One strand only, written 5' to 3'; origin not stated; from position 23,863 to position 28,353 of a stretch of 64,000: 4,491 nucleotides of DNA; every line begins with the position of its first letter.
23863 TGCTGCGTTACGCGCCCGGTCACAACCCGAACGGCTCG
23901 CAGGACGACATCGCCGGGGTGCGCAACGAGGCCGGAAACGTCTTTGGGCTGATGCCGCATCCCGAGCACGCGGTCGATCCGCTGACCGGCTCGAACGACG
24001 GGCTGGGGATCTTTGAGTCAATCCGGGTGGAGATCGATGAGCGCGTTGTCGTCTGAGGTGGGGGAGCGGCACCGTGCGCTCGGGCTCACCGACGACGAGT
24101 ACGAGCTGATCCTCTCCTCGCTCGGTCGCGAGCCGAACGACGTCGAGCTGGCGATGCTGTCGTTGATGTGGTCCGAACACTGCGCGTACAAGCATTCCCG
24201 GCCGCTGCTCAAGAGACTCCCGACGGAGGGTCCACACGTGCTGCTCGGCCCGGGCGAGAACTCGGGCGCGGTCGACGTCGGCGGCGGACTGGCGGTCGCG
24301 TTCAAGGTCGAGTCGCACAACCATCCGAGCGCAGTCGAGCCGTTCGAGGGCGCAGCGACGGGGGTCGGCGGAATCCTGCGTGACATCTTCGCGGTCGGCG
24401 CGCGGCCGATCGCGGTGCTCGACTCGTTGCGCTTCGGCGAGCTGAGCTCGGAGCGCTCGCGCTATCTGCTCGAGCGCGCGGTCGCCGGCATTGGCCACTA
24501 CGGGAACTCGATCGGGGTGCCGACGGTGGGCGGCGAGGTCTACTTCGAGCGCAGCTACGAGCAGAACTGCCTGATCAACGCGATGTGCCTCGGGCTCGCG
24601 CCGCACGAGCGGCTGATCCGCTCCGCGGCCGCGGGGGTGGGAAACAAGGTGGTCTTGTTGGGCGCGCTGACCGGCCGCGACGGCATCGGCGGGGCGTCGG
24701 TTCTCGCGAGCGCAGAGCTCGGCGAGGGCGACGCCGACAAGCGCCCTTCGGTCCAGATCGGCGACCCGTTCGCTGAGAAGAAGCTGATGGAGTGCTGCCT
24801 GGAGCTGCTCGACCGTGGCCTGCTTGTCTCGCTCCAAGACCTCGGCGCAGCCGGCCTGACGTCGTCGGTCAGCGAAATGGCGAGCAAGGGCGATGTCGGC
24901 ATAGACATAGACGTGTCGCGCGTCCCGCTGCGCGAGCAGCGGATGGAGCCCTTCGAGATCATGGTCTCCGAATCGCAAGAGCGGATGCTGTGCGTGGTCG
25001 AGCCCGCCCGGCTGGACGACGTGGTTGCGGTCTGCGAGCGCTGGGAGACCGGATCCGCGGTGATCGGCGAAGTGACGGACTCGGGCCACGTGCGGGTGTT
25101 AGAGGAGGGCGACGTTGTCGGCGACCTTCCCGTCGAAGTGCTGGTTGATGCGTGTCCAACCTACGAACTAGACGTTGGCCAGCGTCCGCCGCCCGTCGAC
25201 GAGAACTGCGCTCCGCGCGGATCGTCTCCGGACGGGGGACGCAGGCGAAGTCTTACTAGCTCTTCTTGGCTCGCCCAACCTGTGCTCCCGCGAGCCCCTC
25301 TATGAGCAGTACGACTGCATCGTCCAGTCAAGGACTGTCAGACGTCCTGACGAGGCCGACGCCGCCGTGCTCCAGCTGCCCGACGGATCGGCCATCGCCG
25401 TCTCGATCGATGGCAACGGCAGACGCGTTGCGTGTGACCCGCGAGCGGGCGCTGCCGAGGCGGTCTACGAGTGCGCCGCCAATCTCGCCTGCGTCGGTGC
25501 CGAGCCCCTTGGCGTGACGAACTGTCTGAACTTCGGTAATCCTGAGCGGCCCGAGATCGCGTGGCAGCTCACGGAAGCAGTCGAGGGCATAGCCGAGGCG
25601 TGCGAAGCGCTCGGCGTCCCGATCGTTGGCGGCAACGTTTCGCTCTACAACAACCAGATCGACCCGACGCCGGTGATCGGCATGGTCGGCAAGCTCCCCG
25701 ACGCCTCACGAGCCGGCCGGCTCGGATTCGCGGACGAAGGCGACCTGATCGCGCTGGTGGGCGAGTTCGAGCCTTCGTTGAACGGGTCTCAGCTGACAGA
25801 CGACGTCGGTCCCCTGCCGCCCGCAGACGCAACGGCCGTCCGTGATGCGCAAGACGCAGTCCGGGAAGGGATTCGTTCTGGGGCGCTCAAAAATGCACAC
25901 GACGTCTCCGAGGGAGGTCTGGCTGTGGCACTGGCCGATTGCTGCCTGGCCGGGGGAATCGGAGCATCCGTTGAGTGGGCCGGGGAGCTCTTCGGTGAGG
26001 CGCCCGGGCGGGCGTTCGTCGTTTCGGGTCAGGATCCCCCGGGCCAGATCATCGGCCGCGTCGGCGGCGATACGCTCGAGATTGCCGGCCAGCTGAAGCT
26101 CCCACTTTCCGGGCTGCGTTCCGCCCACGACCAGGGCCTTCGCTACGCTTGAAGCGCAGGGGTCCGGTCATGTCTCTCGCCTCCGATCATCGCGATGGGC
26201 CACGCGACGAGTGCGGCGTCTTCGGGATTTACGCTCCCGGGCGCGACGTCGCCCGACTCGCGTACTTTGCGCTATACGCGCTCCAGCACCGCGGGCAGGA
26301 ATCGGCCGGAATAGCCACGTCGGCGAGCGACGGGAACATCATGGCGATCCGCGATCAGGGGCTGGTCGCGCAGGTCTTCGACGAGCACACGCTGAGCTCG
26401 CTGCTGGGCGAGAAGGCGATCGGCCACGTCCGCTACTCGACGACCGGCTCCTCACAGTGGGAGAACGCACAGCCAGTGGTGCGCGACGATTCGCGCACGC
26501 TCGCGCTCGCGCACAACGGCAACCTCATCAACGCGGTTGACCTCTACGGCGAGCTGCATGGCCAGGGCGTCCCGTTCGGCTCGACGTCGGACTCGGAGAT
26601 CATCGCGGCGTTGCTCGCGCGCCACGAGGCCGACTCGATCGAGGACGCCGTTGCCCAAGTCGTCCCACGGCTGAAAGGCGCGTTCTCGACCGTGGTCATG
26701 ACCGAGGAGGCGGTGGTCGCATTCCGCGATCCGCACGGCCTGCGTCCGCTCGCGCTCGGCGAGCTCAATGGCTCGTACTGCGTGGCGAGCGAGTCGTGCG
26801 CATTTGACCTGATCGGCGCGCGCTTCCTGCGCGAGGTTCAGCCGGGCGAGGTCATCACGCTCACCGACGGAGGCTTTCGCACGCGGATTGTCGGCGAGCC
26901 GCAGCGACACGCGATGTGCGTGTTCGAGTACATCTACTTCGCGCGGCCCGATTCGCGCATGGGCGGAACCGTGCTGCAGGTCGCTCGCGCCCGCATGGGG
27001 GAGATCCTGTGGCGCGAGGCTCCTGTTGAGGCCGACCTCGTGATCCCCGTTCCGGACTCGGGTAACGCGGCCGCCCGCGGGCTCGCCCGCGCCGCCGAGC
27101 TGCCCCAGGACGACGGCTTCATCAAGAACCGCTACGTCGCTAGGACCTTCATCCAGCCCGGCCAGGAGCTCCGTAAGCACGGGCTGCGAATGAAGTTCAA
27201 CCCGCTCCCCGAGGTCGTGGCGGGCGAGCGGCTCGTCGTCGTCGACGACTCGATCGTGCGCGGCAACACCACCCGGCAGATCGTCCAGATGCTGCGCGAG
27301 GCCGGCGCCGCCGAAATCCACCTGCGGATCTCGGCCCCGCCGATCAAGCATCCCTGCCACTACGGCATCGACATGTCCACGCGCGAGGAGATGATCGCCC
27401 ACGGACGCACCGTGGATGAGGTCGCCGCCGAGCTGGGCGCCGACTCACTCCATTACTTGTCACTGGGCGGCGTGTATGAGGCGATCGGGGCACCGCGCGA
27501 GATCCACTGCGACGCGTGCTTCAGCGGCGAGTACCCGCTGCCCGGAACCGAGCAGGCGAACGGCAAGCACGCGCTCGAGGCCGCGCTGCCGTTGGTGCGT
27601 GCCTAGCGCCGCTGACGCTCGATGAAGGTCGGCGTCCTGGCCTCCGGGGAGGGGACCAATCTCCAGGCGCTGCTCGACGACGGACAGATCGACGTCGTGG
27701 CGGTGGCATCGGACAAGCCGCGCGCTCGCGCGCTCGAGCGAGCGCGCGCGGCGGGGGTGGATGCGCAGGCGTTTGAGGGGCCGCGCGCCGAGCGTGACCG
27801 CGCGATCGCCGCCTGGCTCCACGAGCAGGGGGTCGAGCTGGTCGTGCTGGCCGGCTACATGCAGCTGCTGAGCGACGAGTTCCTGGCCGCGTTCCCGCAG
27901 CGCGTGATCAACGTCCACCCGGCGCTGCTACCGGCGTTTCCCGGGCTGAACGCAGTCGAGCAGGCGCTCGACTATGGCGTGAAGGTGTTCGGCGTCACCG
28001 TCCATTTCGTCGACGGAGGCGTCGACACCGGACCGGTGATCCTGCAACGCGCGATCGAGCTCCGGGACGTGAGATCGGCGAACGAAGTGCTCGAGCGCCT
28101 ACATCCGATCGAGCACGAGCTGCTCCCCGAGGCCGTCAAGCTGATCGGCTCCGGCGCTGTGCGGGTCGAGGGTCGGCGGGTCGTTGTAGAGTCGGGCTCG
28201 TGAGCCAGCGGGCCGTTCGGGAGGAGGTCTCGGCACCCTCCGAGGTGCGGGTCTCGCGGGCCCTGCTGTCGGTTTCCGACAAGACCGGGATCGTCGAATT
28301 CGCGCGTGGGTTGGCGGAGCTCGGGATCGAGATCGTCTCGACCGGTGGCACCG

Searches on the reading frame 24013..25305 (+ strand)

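Call 33: search_protein_families(library=pfam, proteins=[window:24013-25305:+], max_evalue=0.001)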
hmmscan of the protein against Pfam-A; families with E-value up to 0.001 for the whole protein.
window:24013-25305:+ (430 aa): 3 families
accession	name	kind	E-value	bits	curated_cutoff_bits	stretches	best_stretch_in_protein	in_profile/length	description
PF02769.27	AIRS_C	-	1.1e-38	133.3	23.1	1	209-362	2-153/156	AIR synthase related protein, C-terminal domain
PF00586.29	AIRS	-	4.2e-27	95.2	24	1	81-195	1-111/112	AIR synthase related protein, N-terminal domain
PF18072.6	FGAR-AT_linker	-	3.3e-16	60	26.6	1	19-60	6-50/50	Formylglycinamide ribonucleotide amidotransferase linker domain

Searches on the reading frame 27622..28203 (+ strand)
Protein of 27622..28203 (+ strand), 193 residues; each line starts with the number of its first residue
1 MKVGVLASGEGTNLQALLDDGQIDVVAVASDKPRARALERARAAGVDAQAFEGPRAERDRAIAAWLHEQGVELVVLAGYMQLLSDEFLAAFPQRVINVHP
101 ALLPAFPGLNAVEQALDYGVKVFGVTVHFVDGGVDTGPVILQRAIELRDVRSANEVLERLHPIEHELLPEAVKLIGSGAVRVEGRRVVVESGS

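Call 33: search_protein_families(library=pfam, proteins=[window:27622-28203:+], max_evalue=0.001)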
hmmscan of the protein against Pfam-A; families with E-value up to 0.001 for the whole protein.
window:27622-28203:+ (193 aa): 1 family
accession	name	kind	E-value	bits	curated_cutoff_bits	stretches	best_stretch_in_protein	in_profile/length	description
PF00551.24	Formyl_trans_N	-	3.1e-46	157.8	26.1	1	1-172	1-181/181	Formyl transferase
